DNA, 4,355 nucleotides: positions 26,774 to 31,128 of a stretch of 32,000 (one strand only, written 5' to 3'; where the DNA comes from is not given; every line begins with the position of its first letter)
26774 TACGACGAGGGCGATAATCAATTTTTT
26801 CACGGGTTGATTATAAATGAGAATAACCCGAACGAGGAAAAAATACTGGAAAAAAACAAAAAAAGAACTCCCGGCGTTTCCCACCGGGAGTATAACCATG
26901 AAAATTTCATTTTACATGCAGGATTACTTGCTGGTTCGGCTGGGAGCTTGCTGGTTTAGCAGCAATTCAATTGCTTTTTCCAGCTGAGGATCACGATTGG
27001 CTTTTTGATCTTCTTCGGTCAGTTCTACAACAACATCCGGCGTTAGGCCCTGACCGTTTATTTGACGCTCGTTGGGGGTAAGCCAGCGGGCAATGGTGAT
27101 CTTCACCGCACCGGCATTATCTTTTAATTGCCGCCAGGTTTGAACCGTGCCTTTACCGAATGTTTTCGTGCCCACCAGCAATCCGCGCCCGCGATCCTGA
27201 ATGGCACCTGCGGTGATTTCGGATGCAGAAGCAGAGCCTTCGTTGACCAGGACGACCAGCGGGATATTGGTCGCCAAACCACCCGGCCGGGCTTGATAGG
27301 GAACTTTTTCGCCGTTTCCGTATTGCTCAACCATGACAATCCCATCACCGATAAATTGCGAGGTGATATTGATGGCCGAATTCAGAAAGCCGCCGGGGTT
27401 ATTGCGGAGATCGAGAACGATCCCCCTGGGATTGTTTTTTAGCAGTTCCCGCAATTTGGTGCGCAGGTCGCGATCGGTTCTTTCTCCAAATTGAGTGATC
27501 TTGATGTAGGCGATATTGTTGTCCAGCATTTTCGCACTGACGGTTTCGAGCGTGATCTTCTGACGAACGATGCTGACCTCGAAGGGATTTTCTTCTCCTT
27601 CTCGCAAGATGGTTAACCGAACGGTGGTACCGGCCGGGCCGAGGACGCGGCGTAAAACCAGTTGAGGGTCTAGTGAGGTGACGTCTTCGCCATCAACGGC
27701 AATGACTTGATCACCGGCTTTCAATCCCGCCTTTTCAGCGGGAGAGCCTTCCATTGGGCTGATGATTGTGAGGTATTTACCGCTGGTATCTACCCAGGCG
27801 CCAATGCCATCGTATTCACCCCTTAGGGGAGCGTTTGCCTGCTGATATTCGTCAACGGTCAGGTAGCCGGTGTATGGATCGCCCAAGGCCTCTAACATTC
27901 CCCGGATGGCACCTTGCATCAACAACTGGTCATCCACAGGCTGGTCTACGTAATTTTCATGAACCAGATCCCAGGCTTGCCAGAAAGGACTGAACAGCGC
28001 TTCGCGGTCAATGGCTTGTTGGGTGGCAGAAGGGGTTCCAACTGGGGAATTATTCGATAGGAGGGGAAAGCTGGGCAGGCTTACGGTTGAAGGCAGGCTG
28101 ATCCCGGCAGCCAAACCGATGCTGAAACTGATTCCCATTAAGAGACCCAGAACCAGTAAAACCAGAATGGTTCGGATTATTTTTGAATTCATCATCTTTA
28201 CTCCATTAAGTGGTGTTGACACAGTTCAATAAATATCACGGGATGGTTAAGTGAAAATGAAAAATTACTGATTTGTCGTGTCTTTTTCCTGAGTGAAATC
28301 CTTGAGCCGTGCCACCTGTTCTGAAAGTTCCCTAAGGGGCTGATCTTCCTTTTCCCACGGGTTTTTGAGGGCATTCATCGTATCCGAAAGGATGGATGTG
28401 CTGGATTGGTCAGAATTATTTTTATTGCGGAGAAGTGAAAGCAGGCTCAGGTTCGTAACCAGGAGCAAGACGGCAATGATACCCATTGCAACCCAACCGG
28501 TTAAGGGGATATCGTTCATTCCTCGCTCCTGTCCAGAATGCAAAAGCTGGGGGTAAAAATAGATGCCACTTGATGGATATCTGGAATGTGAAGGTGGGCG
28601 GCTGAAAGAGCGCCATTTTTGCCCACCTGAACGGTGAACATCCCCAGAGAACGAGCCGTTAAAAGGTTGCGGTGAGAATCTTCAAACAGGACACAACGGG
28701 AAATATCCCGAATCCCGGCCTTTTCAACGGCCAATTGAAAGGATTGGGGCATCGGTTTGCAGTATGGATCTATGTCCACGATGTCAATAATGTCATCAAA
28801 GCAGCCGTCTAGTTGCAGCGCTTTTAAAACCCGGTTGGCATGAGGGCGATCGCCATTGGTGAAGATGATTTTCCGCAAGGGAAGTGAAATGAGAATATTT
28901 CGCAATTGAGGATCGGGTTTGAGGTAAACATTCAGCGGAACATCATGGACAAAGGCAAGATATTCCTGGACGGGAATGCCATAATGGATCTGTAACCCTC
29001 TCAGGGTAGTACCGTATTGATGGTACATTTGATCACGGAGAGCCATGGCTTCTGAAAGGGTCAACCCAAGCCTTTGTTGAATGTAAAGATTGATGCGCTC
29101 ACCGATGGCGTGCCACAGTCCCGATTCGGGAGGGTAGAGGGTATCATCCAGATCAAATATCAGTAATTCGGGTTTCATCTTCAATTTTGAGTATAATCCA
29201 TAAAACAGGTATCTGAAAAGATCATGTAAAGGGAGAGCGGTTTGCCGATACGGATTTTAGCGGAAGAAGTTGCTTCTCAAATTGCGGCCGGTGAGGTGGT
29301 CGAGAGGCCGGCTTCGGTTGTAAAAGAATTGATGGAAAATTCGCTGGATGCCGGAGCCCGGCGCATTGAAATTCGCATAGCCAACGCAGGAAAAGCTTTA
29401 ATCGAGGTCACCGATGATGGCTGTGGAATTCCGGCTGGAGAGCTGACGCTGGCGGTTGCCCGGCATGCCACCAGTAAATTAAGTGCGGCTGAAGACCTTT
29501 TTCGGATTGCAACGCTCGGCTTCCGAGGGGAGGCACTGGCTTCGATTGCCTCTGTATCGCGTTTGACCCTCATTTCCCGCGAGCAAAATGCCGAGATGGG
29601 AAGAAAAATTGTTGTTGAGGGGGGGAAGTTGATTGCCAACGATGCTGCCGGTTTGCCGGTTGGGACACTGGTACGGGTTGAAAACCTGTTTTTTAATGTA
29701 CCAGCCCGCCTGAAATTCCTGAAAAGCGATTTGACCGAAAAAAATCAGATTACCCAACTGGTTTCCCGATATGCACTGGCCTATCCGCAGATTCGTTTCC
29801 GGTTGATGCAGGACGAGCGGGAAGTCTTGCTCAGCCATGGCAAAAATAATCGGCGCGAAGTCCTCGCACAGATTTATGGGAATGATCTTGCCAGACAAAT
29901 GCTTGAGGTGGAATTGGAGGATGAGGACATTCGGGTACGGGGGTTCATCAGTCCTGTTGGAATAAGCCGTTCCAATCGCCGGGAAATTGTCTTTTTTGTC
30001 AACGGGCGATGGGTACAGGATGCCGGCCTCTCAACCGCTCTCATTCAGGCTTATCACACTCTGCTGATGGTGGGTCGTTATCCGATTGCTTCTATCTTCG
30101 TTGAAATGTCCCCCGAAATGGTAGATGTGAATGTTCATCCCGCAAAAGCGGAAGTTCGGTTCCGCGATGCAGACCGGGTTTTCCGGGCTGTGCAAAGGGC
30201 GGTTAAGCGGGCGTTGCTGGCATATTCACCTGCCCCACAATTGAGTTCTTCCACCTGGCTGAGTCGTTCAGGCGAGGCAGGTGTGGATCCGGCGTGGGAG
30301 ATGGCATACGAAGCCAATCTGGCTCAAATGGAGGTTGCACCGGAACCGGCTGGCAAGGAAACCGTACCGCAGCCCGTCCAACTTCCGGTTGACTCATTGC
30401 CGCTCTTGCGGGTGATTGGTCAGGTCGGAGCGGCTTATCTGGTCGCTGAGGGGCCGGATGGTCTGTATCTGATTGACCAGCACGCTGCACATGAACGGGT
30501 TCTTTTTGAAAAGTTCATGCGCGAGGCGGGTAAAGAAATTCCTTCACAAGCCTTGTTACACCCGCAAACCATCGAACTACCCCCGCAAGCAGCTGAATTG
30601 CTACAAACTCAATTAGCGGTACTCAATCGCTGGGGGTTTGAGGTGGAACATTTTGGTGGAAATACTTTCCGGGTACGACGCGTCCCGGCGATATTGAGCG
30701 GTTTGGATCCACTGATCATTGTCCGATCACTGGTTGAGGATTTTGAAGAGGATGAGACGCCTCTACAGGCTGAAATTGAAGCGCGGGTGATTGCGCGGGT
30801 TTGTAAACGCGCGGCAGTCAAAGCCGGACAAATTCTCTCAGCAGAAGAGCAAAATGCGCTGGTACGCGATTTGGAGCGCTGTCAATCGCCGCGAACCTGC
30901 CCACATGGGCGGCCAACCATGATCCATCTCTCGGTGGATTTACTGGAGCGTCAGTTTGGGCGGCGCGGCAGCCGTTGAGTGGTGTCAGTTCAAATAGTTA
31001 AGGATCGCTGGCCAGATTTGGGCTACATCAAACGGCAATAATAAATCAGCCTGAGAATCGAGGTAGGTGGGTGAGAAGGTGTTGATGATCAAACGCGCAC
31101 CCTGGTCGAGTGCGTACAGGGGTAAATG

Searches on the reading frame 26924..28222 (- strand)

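Call 57: search_protein_families(library=pfam, proteins=[window:26924-28222:-], max_evalue=0.00001)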
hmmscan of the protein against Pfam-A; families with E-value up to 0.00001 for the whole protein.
window:26924-28222:- (432 aa): 5 families
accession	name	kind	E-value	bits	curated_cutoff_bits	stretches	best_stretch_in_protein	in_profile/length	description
PF03572.23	Peptidase_S41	-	2.6e-52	177.2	24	1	236-399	1-165/165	Peptidase family S41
PF17820.7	PDZ_6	-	2.5e-13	50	27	1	153-207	2-54/54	PDZ domain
PF22694.1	CtpB_N-like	-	2.3e-11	44.4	27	1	75-121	36-81/85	Activating protease CtpB N-terminal domain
PF13180.12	PDZ_2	-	7.6e-11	42.6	27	1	140-217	3-79/80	PDZ domain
PF00595.29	PDZ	-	1.6e-09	38.4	23.2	1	145-206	19-81/81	PDZ domain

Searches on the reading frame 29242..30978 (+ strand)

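Call 57: search_protein_families(library=pfam, proteins=[window:29242-30978:+], max_evalue=0.00001)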
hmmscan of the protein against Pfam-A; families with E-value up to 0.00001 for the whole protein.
window:29242-30978:+ (578 aa): 4 families
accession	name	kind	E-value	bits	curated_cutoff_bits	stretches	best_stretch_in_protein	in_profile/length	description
PF01119.25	DNA_mis_repair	-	5.5e-38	129.7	26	1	209-325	2-118/119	DNA mismatch repair protein, C-terminal domain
PF08676.16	MutL_C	-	6.2e-36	123.7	25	1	392-531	1-141/142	MutL C terminal dimerisation domain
PF13589.12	HATPase_c_3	-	2.3e-10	41.1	25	1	24-119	4-99/137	Histidine kinase-, DNA gyrase B-, and HSP90-like ATPase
PF02518.31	HATPase_c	-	1.4e-07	32.3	26.4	1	21-77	4-63/111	Histidine kinase-, DNA gyrase B-, and HSP90-like ATPase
